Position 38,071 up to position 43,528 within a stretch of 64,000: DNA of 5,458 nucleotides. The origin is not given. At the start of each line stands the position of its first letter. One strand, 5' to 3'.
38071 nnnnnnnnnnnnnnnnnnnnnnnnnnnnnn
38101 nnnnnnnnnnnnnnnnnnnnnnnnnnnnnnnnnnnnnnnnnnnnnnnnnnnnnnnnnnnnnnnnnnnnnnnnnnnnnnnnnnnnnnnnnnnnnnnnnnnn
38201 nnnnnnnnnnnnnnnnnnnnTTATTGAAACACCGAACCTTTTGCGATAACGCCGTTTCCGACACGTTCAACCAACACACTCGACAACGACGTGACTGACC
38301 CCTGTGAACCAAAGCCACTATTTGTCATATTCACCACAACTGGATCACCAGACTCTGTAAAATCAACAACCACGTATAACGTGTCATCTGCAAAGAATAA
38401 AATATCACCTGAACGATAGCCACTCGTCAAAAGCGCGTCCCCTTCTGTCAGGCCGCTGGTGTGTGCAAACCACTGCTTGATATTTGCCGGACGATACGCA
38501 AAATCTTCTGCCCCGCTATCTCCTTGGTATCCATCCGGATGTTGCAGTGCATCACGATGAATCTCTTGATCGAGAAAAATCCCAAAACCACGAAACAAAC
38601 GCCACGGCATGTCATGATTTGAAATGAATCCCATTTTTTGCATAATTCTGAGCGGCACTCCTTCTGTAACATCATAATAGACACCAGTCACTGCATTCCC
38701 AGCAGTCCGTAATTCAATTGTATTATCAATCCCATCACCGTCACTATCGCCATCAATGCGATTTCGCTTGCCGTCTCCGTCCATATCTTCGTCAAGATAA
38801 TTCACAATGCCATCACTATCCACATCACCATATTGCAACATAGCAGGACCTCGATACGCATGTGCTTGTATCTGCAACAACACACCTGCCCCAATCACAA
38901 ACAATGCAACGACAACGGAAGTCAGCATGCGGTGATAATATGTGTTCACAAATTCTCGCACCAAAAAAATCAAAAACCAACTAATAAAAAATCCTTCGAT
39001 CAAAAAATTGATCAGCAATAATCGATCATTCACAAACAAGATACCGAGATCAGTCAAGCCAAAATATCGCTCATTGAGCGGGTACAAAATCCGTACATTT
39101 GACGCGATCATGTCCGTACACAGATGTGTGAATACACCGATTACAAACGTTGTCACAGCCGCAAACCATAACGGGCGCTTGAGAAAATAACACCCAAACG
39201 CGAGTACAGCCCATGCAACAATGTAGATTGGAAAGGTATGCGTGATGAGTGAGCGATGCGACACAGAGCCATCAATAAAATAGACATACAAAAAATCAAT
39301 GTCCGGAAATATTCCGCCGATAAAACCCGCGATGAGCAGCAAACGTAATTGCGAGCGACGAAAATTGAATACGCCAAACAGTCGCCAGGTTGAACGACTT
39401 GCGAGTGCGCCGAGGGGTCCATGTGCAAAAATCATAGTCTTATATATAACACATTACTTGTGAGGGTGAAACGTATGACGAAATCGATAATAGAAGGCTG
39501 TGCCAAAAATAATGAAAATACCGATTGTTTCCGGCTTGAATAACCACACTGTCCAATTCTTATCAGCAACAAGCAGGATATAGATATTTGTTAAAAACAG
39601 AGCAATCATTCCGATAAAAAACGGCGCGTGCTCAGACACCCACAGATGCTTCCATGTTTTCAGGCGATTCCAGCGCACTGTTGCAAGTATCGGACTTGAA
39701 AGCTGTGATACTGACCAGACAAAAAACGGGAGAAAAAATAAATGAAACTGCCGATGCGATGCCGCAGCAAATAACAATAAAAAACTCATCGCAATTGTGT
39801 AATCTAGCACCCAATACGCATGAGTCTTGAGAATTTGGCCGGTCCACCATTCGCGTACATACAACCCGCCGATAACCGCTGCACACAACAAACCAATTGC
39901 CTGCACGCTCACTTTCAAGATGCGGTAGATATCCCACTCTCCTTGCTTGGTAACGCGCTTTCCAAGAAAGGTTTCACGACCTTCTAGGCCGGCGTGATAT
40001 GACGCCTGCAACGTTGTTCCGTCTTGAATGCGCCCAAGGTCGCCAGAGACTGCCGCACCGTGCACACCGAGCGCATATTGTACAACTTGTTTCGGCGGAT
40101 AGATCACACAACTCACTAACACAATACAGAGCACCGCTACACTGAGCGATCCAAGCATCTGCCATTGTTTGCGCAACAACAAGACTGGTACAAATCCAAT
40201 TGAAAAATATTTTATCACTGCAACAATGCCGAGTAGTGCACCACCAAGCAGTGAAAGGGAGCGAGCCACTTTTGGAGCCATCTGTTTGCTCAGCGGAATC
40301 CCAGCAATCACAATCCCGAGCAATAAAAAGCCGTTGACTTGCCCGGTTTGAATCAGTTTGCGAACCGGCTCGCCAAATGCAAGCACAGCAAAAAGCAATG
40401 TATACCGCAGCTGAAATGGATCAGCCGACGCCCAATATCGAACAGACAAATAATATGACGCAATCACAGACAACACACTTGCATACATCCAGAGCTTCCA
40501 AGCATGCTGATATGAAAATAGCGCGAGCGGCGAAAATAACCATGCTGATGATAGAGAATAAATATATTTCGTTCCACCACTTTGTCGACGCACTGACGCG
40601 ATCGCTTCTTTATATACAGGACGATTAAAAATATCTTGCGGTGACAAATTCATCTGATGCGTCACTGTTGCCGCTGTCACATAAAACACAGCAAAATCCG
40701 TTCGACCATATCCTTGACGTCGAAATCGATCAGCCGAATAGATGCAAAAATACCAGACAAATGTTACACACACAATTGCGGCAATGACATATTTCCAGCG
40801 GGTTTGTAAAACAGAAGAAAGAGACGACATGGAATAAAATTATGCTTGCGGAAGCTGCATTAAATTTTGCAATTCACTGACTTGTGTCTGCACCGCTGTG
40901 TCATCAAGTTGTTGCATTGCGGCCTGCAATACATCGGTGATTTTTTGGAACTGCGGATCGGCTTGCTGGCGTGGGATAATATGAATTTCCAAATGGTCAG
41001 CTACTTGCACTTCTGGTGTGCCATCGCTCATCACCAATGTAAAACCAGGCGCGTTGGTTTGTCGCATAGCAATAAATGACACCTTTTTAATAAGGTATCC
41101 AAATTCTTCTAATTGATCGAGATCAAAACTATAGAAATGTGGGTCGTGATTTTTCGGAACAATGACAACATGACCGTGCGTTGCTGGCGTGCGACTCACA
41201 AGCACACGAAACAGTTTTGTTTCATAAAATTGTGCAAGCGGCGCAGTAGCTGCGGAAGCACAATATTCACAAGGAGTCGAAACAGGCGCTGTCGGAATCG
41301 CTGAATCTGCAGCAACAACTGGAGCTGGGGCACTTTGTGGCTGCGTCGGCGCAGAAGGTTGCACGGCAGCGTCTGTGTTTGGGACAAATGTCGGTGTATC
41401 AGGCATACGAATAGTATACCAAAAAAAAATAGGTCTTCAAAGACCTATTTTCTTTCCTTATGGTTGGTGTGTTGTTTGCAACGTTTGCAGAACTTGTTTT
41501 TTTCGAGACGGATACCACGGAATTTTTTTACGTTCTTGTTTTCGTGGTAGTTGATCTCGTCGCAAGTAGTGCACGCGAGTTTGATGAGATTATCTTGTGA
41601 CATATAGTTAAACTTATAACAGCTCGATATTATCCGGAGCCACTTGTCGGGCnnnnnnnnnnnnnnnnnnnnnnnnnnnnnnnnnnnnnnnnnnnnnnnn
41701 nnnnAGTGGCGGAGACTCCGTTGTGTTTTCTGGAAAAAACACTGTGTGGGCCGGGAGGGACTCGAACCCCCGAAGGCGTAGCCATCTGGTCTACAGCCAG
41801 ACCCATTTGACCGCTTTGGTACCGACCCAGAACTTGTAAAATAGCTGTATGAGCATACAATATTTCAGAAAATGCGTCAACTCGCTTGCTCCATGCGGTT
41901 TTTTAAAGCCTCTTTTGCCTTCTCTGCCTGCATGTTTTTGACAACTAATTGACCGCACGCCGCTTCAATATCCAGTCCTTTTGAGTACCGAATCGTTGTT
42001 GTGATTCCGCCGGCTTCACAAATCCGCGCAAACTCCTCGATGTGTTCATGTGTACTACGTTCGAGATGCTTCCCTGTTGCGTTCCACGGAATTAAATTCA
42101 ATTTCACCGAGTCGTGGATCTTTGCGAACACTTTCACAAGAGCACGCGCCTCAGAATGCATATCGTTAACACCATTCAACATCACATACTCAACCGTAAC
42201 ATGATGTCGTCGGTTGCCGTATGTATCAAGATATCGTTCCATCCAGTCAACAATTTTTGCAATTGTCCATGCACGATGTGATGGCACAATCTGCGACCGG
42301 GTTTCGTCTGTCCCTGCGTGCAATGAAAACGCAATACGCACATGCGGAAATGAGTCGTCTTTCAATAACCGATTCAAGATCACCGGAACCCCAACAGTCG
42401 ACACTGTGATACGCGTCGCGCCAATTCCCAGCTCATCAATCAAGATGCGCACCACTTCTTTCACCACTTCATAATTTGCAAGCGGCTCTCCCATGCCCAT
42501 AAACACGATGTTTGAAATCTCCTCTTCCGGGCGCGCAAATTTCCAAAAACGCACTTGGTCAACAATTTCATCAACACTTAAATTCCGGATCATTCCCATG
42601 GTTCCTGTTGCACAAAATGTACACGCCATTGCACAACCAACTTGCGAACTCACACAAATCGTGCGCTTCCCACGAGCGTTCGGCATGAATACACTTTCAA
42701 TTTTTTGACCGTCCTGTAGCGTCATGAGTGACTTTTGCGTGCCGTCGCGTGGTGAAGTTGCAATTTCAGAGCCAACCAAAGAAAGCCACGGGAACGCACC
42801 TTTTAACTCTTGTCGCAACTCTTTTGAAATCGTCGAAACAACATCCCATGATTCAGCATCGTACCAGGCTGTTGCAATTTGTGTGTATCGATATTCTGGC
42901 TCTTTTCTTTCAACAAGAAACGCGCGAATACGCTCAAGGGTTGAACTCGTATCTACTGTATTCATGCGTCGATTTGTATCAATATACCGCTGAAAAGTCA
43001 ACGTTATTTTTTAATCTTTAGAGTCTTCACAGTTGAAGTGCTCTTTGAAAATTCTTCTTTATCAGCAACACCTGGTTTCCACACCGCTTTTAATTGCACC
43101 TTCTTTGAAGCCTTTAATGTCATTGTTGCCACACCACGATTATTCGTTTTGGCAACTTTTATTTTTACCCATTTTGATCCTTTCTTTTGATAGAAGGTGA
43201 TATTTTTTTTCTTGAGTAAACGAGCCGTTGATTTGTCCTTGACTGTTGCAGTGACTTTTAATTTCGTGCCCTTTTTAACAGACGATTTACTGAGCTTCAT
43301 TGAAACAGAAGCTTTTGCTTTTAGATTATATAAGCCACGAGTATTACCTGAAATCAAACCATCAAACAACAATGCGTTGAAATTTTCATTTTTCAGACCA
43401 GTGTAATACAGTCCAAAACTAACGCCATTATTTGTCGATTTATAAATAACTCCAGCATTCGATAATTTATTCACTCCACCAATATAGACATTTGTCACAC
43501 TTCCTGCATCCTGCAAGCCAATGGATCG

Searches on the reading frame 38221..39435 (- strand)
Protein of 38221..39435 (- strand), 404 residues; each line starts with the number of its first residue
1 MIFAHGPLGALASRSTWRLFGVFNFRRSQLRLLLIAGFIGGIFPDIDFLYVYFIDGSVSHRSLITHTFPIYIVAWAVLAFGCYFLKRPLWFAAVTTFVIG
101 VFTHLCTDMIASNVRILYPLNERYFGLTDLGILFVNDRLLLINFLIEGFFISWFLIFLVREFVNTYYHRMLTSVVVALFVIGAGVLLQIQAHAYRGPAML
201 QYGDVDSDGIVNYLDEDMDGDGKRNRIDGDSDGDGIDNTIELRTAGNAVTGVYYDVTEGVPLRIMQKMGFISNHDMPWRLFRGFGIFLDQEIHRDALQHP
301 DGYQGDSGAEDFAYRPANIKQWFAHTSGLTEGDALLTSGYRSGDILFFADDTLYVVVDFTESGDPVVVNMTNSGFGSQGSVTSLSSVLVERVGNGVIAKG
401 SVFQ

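Call 50: search_protein_families(library=pfam, proteins=[window:38221-39435:-], max_evalue=0.001)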
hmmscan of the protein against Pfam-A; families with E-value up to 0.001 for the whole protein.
window:38221-39435:- (404 aa): 1 family
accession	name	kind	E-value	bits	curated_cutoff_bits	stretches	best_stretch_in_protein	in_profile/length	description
PF04307.19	YdjM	-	3.9e-12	46.5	29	1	25-165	26-146/176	YdjM inner membrane protein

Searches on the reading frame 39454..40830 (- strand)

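Call 50: search_protein_families(library=pfam, proteins=[window:39454-40830:-], max_evalue=0.001)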
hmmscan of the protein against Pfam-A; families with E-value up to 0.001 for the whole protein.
window:39454-40830:- (458 aa): 1 family
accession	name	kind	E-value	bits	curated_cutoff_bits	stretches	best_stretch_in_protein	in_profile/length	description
PF09594.16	GT87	-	1e-19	71.7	25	1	89-259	1-162/237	Glycosyltransferase family 87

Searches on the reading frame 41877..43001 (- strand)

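Call 91: search_protein_families(library=pfam, proteins=[window:41877-43001:-], max_evalue=0.00001)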
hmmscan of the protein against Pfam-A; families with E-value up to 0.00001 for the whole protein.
window:41877-43001:- (374 aa): 1 family
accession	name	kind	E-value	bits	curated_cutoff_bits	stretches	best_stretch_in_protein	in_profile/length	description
PF04055.27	Radical_SAM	-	1.2e-17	65.1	29.5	1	118-282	2-158/166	Radical SAM superfamily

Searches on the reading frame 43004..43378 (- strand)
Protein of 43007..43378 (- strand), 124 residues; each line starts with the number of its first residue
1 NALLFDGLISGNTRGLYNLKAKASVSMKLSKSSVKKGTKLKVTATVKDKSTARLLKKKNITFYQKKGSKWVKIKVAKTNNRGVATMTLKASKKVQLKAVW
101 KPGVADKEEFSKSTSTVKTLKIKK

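Call 3: search_protein_families(library=pfam, proteins=[window:43004-43363:-], max_evalue=1)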
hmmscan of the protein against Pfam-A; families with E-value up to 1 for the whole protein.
window:43004-43363:- (119 aa): 8 families
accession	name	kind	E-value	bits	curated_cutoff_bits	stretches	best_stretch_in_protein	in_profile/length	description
PF16640.11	Big_3_5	-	1.2e-06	29.4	35.5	1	24-117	3-87/88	Bacterial Ig-like domain (group 3)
PF02369.22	Big_1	-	0.00023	21.6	34.9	1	33-90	17-73/93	Bacterial Ig-like domain (group 1)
PF20251.4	Big_14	-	0.00027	21.3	27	1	18-84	3-66/104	Bacterial Ig-like domain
PF09134.16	Invasin_D3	-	0.00039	21.3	33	1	21-90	6-74/98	Invasin, domain 3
PF20442.3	BrxL_N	-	0.0031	17.9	28.2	1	18-95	48-125/132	BREX system Lon protease-like protein BrxL N-terminal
PF19087.6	DUF5776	-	0.07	13.8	27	1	19-50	22-53/67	Domain of unknown function (DUF5776)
PF11730.13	DUF3297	-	0.16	12.3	27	1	63-90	41-68/71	Protein of unknown function (DUF3297)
PF21253.3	Mann_GBD_bact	-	0.2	12.3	27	1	13-107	32-133/143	Mannanase, galactose-binding domain-like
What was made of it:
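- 43007..43321 (-): Tail B: 105 aa, 28.6% Lys, net +28. It is probably a bacterial Ig-like beta-sandwich and is not related to tail A. Pfam on the tail alone: Big_3_5 E = 1.2e-6 (29.4 bits, below the gathering score of 35.5, profile positions 3-87 of 88), plus Big_1, Big_14 and Invasin_D3 (call 3).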

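Call 9: find_homologous_proteins(query=window:43007-43378:-, max_evalue=0.01)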
Query seq(124 aa): 2 candidates shared short words with the query, none scored E <= 0.01.

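Call 53: search_solved_structures(query=window:43007-43327:-, max_evalue=10, show_alignments=2)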
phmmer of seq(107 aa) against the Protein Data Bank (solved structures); distinct sequences matched with E-value up to 10: 2.
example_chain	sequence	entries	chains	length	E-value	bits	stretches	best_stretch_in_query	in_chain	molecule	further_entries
6tqd_A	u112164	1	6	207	0.45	14.5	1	14-79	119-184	Intimin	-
6tpl_A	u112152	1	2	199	0.71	13.9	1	14-80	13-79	Intimin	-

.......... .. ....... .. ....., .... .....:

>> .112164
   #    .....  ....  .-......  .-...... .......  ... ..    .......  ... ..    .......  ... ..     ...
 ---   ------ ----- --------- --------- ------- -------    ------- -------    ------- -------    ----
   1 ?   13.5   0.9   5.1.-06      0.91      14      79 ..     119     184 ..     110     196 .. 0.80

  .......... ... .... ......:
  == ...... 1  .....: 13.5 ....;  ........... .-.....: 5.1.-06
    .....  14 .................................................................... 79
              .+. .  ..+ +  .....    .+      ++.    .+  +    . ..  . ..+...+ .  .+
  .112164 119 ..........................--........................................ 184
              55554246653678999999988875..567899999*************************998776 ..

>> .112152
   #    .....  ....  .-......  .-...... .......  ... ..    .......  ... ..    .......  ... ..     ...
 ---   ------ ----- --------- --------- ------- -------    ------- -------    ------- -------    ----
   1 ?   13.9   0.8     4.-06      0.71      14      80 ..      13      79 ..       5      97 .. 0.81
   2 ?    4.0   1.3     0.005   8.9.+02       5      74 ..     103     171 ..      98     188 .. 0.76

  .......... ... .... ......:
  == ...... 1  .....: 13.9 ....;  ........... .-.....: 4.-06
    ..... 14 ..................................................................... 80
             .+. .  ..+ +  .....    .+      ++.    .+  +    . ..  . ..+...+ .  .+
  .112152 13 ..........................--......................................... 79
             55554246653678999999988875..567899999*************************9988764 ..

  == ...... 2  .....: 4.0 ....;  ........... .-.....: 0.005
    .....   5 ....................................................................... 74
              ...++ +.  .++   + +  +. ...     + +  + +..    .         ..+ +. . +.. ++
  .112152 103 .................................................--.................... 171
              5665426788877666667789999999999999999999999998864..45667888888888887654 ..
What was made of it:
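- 43007..43321 (-): The only PDB sequence hits are weak ones to intimin Ig domains (call 53).
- Closest known: Bacterial Ig-like domain group 3. Same: Its only PDB sequence hits are intimin Ig domains (call 53).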
